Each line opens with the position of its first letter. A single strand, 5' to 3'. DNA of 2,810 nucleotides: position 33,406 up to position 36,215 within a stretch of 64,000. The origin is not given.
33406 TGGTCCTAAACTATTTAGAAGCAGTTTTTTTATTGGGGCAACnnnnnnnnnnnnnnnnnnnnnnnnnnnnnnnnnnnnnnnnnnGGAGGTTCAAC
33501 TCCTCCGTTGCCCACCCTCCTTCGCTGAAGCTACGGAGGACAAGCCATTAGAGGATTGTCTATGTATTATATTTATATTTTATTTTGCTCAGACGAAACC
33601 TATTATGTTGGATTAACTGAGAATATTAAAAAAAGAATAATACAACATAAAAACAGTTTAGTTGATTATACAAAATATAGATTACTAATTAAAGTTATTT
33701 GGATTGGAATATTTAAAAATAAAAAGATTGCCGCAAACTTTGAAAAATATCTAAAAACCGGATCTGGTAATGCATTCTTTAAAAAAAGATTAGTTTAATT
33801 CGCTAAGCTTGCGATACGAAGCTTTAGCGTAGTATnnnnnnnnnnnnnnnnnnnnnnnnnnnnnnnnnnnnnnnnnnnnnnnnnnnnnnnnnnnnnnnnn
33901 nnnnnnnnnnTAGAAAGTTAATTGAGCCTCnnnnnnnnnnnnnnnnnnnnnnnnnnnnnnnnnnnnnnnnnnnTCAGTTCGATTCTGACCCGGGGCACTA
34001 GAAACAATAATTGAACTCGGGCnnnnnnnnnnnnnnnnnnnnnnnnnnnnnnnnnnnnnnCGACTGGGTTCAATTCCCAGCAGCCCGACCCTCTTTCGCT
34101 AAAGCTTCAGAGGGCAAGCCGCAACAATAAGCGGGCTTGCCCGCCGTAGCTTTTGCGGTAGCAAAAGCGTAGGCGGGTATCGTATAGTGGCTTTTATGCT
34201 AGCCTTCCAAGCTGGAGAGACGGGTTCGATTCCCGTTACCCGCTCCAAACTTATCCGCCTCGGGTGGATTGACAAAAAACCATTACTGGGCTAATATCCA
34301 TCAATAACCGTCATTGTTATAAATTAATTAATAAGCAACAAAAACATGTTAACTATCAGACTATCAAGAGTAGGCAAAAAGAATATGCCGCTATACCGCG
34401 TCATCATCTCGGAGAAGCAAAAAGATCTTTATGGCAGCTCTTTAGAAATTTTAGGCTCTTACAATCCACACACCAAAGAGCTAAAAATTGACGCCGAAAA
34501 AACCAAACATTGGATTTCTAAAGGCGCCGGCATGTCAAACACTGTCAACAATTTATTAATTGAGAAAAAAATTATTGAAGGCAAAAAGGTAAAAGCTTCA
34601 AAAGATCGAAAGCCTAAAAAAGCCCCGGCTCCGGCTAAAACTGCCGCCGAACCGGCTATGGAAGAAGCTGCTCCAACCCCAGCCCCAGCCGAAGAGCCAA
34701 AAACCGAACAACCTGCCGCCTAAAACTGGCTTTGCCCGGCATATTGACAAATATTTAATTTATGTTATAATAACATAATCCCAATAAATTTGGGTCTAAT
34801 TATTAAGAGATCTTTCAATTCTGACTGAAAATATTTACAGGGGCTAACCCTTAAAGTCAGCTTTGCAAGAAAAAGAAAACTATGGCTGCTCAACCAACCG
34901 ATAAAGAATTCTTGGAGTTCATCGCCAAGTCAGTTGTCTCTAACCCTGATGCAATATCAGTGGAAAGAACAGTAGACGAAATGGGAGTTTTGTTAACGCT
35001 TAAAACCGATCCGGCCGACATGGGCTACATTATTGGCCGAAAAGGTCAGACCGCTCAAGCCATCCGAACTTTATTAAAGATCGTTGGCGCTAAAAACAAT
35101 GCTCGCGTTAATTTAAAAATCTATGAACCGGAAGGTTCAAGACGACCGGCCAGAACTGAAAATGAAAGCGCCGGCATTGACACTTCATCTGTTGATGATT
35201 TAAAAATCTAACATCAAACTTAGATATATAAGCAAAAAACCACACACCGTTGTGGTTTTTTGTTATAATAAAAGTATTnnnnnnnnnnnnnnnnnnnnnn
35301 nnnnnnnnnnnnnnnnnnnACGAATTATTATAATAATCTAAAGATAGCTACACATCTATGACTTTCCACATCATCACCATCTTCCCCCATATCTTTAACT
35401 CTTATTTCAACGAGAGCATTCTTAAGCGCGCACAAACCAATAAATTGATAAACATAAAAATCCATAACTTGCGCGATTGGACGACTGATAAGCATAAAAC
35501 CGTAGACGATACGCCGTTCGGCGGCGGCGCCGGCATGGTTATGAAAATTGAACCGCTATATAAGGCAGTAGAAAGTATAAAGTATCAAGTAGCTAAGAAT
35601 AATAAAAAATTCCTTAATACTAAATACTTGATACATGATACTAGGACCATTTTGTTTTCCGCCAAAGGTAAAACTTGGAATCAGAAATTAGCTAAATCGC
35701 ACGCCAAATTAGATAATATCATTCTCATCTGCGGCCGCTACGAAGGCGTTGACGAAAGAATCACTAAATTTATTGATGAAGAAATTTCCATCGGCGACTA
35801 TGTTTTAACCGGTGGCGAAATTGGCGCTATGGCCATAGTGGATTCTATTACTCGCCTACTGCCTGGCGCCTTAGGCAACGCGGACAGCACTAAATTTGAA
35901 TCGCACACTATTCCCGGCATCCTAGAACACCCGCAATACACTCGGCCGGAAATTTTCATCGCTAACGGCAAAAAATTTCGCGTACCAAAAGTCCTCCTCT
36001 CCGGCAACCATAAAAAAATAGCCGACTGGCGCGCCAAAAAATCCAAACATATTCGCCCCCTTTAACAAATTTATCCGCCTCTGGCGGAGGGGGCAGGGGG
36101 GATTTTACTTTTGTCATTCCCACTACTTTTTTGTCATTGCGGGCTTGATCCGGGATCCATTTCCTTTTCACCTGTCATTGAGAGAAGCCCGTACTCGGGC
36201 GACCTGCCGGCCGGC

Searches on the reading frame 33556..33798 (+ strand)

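Call 118: search_protein_families(library=pfam, proteins=[window:33556-33798:+], max_evalue=0.001)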
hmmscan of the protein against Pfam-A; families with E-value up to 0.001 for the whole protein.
window:33556-33798:+ (80 aa): 1 family
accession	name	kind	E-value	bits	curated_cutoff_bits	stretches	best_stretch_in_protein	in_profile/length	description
PF01541.30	GIY-YIG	-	1.8e-12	47.8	22.6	1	3-70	1-72/78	GIY-YIG catalytic domain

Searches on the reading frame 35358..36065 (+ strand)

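Call 7: search_protein_families(library=pfam, proteins=[window:35358-36065:+], max_evalue=0.1)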
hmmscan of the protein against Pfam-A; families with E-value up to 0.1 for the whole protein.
window:35358-36065:+ (235 aa): 1 family
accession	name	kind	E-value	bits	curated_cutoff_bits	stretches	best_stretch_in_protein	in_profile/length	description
PF01746.26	tRNA_m1G_MT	-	9.1e-51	172.8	27.3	1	23-229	2-186/195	tRNA (Guanine-1)-methyltransferase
